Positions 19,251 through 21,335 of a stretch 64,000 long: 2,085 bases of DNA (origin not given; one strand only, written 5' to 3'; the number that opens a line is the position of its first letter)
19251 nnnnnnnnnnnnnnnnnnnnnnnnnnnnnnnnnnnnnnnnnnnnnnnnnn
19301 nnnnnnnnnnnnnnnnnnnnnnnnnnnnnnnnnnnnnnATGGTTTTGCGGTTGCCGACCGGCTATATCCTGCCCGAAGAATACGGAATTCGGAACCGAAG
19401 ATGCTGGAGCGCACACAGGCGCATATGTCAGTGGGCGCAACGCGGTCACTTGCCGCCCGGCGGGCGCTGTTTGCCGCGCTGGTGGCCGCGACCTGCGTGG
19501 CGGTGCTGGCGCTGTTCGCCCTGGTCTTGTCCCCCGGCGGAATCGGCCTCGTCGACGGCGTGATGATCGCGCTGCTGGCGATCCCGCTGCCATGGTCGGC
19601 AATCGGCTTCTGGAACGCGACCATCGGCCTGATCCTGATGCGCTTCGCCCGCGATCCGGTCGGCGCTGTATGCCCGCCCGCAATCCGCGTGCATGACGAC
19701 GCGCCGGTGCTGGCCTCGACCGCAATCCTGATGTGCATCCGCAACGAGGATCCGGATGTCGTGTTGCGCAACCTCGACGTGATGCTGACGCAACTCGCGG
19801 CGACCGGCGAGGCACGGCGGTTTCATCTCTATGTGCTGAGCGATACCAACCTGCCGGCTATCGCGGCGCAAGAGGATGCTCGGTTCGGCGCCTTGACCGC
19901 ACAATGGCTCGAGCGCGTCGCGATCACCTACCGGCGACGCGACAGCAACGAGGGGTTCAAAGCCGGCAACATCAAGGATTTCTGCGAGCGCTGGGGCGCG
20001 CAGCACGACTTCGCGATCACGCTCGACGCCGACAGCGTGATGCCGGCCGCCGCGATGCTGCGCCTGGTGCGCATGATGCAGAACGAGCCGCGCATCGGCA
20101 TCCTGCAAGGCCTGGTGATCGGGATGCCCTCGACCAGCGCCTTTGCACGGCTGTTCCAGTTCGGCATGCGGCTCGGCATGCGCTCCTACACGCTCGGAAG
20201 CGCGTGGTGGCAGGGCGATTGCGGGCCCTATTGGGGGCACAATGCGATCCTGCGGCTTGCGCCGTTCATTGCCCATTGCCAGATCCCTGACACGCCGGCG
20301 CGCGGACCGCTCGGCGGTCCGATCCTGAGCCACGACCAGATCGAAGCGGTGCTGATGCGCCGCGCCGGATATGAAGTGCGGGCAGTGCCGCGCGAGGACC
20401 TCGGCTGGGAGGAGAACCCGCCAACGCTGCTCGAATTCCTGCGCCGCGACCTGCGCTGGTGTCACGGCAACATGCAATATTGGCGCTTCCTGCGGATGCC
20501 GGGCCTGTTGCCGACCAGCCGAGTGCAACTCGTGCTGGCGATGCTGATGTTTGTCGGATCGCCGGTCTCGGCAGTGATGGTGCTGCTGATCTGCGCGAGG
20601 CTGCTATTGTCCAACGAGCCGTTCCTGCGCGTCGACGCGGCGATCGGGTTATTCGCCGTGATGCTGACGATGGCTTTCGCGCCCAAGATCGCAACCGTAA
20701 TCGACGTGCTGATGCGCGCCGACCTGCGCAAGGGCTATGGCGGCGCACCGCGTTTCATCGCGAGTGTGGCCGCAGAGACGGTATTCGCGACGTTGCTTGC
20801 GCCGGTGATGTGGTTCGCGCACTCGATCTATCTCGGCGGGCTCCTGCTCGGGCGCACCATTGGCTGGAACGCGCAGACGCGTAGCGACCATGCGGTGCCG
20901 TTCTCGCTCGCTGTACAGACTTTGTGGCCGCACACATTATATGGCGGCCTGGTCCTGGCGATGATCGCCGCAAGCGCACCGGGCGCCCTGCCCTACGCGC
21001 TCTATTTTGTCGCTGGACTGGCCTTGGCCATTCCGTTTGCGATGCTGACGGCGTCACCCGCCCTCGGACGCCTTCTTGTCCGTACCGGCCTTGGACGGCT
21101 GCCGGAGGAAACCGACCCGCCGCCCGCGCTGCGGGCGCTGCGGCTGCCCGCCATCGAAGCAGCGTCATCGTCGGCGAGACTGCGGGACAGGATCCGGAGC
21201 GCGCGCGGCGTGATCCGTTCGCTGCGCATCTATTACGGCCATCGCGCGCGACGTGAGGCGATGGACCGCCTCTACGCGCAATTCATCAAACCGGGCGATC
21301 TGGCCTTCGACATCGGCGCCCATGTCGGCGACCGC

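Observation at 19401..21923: OpgH-like glucan synthase fused in frame to an FkbM-family methyltransferase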

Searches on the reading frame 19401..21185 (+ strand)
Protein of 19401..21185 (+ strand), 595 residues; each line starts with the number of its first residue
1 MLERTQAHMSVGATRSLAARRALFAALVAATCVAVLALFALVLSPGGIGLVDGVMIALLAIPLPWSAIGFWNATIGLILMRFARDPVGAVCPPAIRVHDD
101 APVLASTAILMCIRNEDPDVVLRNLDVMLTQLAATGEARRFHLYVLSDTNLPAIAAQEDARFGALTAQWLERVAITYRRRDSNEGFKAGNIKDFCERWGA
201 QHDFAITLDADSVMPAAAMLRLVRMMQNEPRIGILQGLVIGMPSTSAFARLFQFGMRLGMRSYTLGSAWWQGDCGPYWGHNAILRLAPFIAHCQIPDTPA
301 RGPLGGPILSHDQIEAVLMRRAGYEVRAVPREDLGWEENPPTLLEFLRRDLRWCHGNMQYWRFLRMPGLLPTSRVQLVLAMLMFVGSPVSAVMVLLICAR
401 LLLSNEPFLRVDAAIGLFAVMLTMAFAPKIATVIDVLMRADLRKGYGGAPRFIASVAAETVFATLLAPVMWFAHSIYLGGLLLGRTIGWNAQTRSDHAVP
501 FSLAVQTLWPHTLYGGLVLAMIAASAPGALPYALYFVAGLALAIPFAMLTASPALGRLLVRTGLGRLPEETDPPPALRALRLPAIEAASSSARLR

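Call 17: search_solved_structures(query=window:19401-21185:+, max_evalue=0.01)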
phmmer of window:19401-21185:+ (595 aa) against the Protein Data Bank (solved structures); distinct sequences matched with E-value up to 0.01: 0.
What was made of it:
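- Tried and rejected: The OpgH part gave no hit (call 17).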
